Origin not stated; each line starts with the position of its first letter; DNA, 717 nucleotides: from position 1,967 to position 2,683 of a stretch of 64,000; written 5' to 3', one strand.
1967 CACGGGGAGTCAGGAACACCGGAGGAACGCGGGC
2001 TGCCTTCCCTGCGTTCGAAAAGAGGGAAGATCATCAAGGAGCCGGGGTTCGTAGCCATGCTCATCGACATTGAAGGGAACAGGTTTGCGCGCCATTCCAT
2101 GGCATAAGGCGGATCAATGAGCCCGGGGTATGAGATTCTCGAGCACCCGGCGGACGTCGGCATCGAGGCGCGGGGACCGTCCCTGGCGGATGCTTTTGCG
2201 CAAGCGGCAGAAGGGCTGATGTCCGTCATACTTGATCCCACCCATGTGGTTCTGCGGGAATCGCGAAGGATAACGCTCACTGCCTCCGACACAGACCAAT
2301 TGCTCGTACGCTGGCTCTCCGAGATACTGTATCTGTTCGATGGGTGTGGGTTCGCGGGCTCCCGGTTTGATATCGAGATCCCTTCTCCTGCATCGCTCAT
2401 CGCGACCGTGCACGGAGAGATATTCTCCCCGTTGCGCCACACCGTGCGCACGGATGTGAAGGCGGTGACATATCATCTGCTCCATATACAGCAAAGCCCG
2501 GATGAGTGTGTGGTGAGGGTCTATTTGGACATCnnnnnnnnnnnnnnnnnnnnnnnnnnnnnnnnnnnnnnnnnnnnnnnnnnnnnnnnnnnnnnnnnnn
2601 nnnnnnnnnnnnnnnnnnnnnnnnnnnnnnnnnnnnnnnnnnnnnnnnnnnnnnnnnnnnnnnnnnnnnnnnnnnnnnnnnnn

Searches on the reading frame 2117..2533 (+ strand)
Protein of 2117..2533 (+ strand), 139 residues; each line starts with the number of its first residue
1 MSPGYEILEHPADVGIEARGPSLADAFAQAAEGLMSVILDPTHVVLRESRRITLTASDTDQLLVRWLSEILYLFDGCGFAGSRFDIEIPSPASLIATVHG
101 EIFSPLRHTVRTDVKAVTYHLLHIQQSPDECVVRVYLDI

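Call 16: find_homologous_proteins(query=window:2117-2533:+, max_evalue=1e-20)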
Query window:2117-2533:+ (139 aa): 429 proteins with E <= 1e-20 among 757 candidates; the best 120 are listed.
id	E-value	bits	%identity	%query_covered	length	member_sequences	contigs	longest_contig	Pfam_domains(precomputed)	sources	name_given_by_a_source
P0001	8.7e-86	303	100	100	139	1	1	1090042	PF01951.22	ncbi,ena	-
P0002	1.2e-77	277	88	100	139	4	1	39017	PF01951.22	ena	-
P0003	2.8e-76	272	87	100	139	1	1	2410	PF01951.22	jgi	jgi:SHS2 domain-containing protein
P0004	5.6e-74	265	84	100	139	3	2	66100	PF01951.22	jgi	jgi:SHS2 domain-containing protein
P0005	1.4e-72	260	85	100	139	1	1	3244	PF01951.22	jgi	jgi:SHS2 domain-containing protein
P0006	1.5e-72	260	83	100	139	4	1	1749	PF01951.22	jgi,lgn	-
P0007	2.6e-71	256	82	100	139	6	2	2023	PF01951.22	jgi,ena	-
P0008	2.7e-71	256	82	100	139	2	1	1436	PF01951.22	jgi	jgi:SHS2 domain-containing protein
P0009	1.3e-69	251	83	100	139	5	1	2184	PF01951.22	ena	-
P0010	7.6e-63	229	75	100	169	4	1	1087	PF01951.22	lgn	-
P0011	2.5e-61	224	73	100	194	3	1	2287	PF01951.22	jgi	jgi:SHS2 domain-containing protein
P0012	2.8e-61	224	73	100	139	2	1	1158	PF01951.22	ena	-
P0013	9.9e-45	170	60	100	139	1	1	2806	PF01951.22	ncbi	-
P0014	4.7e-43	165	60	100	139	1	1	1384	PF01951.22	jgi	jgi:SHS2 domain-containing protein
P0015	1.7e-42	163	58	100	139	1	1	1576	PF01951.22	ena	-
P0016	2.3e-42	162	59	100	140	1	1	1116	PF01951.22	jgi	jgi:SHS2 domain-containing protein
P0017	2.7e-42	162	60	100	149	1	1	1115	PF01951.22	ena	-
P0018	9.0e-42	160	58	100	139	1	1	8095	PF01951.22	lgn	-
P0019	1.2e-41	160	61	97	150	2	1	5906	PF01951.22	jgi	-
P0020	1.7e-41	160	62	96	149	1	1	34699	PF01951.22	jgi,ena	-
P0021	3.4e-41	159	59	100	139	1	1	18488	PF01951.22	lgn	-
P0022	4.2e-41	158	58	100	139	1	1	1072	PF01951.22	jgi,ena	-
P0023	4.5e-41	158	59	100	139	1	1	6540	PF01951.22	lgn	-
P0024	5.6e-41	158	61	97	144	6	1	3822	PF01951.22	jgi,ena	-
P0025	7.4e-41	157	60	98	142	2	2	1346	PF01951.22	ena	-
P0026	1.2e-40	157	58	97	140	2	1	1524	PF01951.22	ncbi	-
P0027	1.3e-40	157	57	99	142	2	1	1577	PF01951.22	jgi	-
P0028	1.6e-40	156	57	99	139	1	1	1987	PF01951.22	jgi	jgi:SHS2 domain-containing protein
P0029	2.2e-40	156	59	100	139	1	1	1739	PF01951.22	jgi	jgi:SHS2 domain-containing protein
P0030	2.4e-40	156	56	100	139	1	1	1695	PF01951.22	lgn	-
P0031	2.5e-40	156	58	100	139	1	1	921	PF01951.22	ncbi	-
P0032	2.5e-40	156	57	98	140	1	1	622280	PF01951.22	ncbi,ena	-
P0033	3.3e-40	155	58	100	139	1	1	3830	PF01951.22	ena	-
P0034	3.4e-40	155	58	100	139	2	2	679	PF01951.22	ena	-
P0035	3.4e-40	155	55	100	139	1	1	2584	PF01951.22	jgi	jgi:SHS2 domain-containing protein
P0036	3.5e-40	155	56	100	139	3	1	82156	PF01951.22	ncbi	-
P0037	5.0e-40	155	58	100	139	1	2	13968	PF01951.22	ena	-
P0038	5.3e-40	155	59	98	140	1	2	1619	PF01951.22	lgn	-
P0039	7.7e-40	154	58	100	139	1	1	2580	PF01951.22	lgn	-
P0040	1.0e-39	154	56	97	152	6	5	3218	PF01951.22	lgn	-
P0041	1.7e-39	153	56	100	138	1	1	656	PF01951.22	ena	-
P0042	2.3e-39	153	55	100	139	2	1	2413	PF01951.22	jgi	-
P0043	2.4e-39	153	56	97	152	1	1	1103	PF01951.22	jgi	jgi:SHS2 domain-containing protein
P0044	2.7e-39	152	57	100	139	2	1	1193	PF01951.22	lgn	-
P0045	2.8e-39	152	56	100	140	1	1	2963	PF01951.22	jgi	jgi:SHS2 domain-containing protein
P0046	2.9e-39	152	62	97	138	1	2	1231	PF01951.22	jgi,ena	-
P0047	3.8e-39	152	58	100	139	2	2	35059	PF01951.22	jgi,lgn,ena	-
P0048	4.3e-39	152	53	100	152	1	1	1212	PF01951.22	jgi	jgi:SHS2 domain-containing protein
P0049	5.1e-39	152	55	99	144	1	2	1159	PF01951.22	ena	-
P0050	5.1e-39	151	53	98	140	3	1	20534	PF01951.22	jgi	jgi:SHS2 domain-containing protein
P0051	5.8e-39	151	56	100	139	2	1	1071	PF01951.22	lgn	-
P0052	7.1e-39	151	55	100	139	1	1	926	PF01951.22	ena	-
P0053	8.7e-39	151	58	100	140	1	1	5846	PF01951.22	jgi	-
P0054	1.3e-38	150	55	100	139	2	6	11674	PF01951.22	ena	-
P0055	1.6e-38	150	55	100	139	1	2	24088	PF01951.22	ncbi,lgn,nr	ncbi:MAG: archease [Ignavibacteria bacterium]|nr:archease [Ignavibacteria bacterium] MBI3764873.1 ar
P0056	1.8e-38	150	59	96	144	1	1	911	PF01951.22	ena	-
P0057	2.0e-38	150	57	96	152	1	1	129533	PF01951.22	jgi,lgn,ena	-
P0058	2.4e-38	149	53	99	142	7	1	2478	PF01951.22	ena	-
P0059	2.4e-38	149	54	98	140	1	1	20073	PF01951.22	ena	-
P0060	3.4e-38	149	55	100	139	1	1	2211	PF01951.22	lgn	-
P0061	4.3e-38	149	57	98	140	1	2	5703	PF01951.22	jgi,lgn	jgi:SHS2 domain-containing protein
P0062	4.8e-38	148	61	99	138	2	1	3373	PF01951.22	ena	-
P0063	4.9e-38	148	55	99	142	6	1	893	PF01951.22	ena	-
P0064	5.0e-38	148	54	100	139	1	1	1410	PF01951.22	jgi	jgi:SHS2 domain-containing protein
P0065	5.4e-38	148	55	100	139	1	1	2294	PF01951.22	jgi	jgi:SHS2 domain-containing protein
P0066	6.5e-38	148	55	98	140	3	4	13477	PF01951.22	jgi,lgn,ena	-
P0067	6.6e-38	148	53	100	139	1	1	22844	PF01951.22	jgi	jgi:SHS2 domain-containing protein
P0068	6.7e-38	148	52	100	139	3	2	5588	PF01951.22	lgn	-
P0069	8.0e-38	148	56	100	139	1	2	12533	PF01951.22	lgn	-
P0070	8.5e-38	148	56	100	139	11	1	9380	PF01951.22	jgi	jgi:SHS2 domain-containing protein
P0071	9.1e-38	147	57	100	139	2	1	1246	PF01951.22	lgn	-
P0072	1.1e-37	147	55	100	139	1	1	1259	PF01951.22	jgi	jgi:SHS2 domain-containing protein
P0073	1.2e-37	147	56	100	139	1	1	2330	PF01951.22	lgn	-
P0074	1.3e-37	147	53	100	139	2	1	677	PF01951.22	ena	-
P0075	1.3e-37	147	55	100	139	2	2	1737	PF01951.22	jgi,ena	-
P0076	1.5e-37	147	54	100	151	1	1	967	PF01951.22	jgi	jgi:SHS2 domain-containing protein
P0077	1.6e-37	147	55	100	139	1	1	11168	PF01951.22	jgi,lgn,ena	-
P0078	1.8e-37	147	55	100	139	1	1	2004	PF01951.22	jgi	jgi:SHS2 domain-containing protein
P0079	1.8e-37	147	54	100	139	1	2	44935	PF01951.22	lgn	-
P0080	2.0e-37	146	53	100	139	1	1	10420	PF01951.22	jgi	-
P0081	2.3e-37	146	56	100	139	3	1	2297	PF01951.22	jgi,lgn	-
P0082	2.3e-37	146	57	98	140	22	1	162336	PF01951.22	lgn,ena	-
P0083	2.7e-37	146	55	100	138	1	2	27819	PF01951.22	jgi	jgi:SHS2 domain-containing protein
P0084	2.9e-37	146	56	100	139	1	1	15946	PF01951.22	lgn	-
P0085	3.0e-37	146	53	100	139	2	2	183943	PF01951.22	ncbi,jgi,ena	-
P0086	3.1e-37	146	54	98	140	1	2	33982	PF01951.22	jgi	jgi:SHS2 domain-containing protein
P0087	3.2e-37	146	55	98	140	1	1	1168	PF01951.22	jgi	-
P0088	3.2e-37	146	55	98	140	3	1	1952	PF01951.22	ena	-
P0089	3.2e-37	146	57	98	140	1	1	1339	PF01951.22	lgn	-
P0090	3.3e-37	146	55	100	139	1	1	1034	PF01951.22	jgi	jgi:SHS2 domain-containing protein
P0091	3.5e-37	146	53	100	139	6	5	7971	PF01951.22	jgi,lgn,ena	jgi:SHS2 domain-containing protein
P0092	4.0e-37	145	55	98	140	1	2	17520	PF01951.22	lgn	-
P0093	4.3e-37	145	56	99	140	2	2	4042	PF01951.22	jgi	-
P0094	4.5e-37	145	57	98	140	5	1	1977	PF01951.22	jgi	jgi:SHS2 domain-containing protein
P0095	4.8e-37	145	56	96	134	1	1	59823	PF01951.22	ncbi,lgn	ncbi:MAG: archease [Bacteroidota bacterium]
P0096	4.9e-37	145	56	100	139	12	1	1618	PF01951.22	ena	-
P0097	4.9e-37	145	55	100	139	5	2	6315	PF01951.22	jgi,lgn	jgi:SHS2 domain-containing protein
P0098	5.1e-37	145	56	97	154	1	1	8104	PF01951.22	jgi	jgi:SHS2 domain-containing protein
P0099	6.0e-37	145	56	100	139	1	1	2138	PF01951.22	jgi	jgi:SHS2 domain-containing protein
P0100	6.4e-37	145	53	100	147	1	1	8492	PF01951.22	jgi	jgi:SHS2 domain-containing protein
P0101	7.5e-37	144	55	100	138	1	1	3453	PF01951.22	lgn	-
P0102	7.7e-37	144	55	99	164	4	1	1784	PF01951.22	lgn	-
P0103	7.7e-37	144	54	98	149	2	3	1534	PF01951.22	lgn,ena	-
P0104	7.9e-37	144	55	100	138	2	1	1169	PF01951.22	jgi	-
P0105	8.6e-37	144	55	99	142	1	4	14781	PF01951.22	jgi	jgi:protein archease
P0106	9.5e-37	144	54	99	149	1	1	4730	PF01951.22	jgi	jgi:SHS2 domain-containing protein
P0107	9.5e-37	144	56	98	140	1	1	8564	PF01951.22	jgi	jgi:SHS2 domain-containing protein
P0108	1.1e-36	144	55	100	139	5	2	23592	PF01951.22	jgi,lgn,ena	-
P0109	1.1e-36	144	54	98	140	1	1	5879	PF01951.22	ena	-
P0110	1.1e-36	144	53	100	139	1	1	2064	PF01951.22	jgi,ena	-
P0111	1.2e-36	144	55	100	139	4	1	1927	PF01951.22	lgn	-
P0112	1.2e-36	144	51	100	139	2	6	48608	PF01951.22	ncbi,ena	-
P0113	1.4e-36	144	54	100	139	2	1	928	PF01951.22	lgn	-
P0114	1.5e-36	143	51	100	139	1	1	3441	PF01951.22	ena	-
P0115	1.9e-36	143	53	100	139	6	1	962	PF01951.22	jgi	jgi:SHS2 domain-containing protein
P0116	1.9e-36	143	57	97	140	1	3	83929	PF01951.22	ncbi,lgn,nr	ncbi:MAG: archease [Ignavibacteriae bacterium]|nr:archease [Ignavibacteriota bacterium]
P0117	2.0e-36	143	54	100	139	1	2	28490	PF01951.22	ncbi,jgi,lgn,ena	-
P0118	2.0e-36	143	55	100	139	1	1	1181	PF01951.22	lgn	-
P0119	2.1e-36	143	55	100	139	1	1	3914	PF01951.22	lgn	-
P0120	2.1e-36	143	54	100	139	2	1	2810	PF01951.22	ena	-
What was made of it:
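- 2117..2536 (+): Archease gene. It forms the upstream boundary of the spacer. PF01951 in call 16.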

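Call 17: find_encoding_contigs(protein=P0002, flank=4000, max_places=3)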
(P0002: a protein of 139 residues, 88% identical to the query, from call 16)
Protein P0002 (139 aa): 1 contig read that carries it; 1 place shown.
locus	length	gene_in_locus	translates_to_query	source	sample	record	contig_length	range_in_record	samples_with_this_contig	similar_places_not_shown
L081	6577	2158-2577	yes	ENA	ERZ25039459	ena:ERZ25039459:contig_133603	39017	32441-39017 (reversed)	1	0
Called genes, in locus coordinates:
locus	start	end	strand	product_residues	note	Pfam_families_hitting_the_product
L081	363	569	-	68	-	-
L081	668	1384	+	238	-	PF12801:Fer4_5 (weak), PF00037:Fer4 (faint), PF12797:Fer4_2 (faint), PF12837:Fer4_6 (faint), PF12838:Fer4_7 (faint), PF13237:Fer4_10, PF14697:Fer4_21, PF13187:Fer4_9 (weak), +1 more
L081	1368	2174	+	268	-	PF13489:Methyltransf_23 (weak), PF13649:Methyltransf_25, PF13847:Methyltransf_31, PF08241:Methyltransf_11, PF08242:Methyltransf_12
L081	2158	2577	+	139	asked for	PF01951:Archease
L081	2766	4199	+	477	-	PF01139:RtcB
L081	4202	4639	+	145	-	PF07973:tRNA_SAD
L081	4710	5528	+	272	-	-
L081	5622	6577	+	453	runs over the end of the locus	PF01545:Cation_efflux, PF16916:ZT_dimer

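Call 18: find_encoding_contigs(protein=P0004, flank=4000, max_places=3)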
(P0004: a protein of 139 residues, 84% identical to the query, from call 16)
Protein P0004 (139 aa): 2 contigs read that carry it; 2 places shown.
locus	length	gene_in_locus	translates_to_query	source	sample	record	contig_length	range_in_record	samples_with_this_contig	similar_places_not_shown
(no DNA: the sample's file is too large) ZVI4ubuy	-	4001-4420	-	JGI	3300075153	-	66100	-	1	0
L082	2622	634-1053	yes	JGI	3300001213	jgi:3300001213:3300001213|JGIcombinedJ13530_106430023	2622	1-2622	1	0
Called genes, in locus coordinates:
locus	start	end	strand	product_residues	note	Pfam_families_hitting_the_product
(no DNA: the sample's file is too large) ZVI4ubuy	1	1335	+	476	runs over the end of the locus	PF00027:cNMP_binding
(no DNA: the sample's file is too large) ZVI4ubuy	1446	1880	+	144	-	PF02082:Rrf2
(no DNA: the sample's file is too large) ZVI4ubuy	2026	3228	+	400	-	PF12801:Fer4_5, PF00037:Fer4 (faint), PF12801:Fer4_5 (weak), PF13187:Fer4_9 (faint), PF13237:Fer4_10, PF14697:Fer4_21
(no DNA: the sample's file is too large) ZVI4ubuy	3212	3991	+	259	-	PF13489:Methyltransf_23 (weak), PF13847:Methyltransf_31, PF08241:Methyltransf_11, PF08242:Methyltransf_12, PF13649:Methyltransf_25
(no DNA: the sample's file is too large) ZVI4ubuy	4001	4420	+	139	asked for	PF01951:Archease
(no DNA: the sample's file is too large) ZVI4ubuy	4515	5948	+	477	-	PF01139:RtcB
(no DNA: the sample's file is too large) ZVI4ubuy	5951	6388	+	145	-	PF07973:tRNA_SAD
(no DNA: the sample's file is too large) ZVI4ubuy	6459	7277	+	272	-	-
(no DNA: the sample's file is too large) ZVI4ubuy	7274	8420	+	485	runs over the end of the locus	PF01545:Cation_efflux, PF16916:ZT_dimer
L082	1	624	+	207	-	?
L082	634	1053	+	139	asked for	PF01951:Archease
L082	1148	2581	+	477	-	PF01139:RtcB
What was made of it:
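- No regulator gene is evident among the neighbouring genes (calls 17, 18). No Ro/TROVE gene is among the neighbouring genes (calls 17, 18).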

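Call 19: find_encoding_contigs(protein=P0003, flank=4000, max_places=3)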
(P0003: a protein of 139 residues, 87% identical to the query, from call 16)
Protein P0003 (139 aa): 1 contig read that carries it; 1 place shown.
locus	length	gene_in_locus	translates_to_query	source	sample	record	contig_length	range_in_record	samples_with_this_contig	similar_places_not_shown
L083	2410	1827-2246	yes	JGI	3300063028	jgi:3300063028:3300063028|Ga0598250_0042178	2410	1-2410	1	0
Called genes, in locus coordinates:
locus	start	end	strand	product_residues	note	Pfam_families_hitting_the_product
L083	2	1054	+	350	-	?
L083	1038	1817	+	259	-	PF13489:Methyltransf_23 (weak), PF13847:Methyltransf_31, PF08241:Methyltransf_11, PF08242:Methyltransf_12, PF13649:Methyltransf_25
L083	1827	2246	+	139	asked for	PF01951:Archease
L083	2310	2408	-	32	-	?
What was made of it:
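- The only call in a spacer is a 32-aa ORF at the cut end of L083 (call 19).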

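Call 20: find_encoding_contigs(protein=P0005, flank=4000, max_places=3)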
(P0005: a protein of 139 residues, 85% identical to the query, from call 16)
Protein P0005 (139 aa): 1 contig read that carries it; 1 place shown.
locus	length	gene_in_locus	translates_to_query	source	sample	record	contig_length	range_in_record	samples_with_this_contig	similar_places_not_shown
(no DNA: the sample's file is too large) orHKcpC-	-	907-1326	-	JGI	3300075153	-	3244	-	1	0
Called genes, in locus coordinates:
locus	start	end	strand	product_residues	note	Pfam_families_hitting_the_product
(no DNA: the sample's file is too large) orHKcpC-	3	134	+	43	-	?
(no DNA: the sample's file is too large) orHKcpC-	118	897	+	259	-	PF13489:Methyltransf_23 (weak), PF13847:Methyltransf_31, PF08241:Methyltransf_11, PF08242:Methyltransf_12, PF13649:Methyltransf_25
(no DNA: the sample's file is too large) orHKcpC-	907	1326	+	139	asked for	PF01951:Archease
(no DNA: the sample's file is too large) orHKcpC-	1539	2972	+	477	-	PF01139:RtcB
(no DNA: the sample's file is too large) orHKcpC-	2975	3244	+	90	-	?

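Call 29: find_encoding_contigs(protein=P0006, flank=3000, max_places=4)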
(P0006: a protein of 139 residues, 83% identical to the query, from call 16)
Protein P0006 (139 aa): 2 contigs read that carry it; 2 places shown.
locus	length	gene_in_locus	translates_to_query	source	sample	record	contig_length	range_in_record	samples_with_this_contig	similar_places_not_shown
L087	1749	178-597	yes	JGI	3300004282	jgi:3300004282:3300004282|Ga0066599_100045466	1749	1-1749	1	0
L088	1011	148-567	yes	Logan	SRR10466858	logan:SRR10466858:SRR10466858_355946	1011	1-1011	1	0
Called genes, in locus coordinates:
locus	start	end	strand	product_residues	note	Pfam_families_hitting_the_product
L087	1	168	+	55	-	?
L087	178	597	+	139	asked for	PF01951:Archease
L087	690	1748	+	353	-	?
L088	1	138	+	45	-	?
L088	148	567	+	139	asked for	PF01951:Archease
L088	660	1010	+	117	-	?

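Call 30: find_encoding_contigs(protein=P0007, flank=3000, max_places=4)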
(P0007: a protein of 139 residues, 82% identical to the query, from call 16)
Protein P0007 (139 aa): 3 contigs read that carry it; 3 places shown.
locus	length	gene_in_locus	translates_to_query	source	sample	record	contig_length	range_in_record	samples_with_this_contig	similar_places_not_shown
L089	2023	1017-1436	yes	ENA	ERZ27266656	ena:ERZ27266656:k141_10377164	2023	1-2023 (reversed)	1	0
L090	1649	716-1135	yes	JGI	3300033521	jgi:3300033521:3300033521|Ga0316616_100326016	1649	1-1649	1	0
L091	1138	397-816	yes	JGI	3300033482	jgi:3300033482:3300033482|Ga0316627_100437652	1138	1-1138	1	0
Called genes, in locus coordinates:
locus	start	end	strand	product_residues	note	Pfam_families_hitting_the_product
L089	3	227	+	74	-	?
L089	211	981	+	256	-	PF13489:Methyltransf_23 (weak), PF13847:Methyltransf_31, PF08241:Methyltransf_11, PF08242:Methyltransf_12, PF13649:Methyltransf_25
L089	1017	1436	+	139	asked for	PF01951:Archease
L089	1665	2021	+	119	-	?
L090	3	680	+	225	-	?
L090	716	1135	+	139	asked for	PF01951:Archease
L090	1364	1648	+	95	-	?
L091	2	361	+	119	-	?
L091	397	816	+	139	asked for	PF01951:Archease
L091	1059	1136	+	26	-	?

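Call 31: find_encoding_contigs(protein=P0009, flank=3000, max_places=4)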
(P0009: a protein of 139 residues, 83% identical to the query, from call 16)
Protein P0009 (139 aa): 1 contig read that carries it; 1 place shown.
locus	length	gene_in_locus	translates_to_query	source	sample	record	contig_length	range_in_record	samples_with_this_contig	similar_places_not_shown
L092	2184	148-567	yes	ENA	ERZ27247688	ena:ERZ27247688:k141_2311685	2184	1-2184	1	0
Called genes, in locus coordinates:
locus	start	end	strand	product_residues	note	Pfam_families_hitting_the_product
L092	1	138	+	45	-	?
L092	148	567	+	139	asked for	PF01951:Archease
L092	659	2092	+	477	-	PF01139:RtcB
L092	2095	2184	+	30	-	?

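Call 32: find_encoding_contigs(protein=P0011, flank=3000, max_places=4)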
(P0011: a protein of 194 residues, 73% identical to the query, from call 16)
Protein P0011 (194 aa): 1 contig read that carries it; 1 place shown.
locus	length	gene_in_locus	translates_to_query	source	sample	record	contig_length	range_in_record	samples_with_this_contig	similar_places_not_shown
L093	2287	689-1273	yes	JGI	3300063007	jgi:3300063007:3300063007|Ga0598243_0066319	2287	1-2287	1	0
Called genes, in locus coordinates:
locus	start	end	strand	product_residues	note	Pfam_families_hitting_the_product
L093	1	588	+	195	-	?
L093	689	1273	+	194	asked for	PF01951:Archease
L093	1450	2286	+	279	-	?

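Call 35: find_encoding_contigs(protein=P0001, flank=500, max_places=2)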
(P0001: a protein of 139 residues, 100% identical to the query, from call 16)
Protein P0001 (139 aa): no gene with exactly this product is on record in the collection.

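Call 53: find_encoding_contigs(protein=P0010, flank=2000, max_places=3)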
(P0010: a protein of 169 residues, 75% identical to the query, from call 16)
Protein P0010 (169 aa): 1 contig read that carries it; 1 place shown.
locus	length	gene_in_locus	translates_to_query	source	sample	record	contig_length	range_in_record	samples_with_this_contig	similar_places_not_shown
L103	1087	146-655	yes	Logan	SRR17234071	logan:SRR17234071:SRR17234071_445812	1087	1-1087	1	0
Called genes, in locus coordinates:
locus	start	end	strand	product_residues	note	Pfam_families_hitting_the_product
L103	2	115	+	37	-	?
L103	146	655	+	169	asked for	PF01951:Archease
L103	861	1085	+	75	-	?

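Call 54: find_encoding_contigs(protein=P0012, flank=2000, max_places=3)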
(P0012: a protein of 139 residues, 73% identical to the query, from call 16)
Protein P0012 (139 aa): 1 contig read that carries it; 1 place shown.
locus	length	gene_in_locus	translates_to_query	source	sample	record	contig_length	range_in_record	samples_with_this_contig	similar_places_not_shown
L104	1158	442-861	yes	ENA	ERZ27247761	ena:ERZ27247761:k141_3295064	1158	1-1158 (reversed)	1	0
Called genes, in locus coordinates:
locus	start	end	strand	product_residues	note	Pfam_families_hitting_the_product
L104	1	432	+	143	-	?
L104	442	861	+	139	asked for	PF01951:Archease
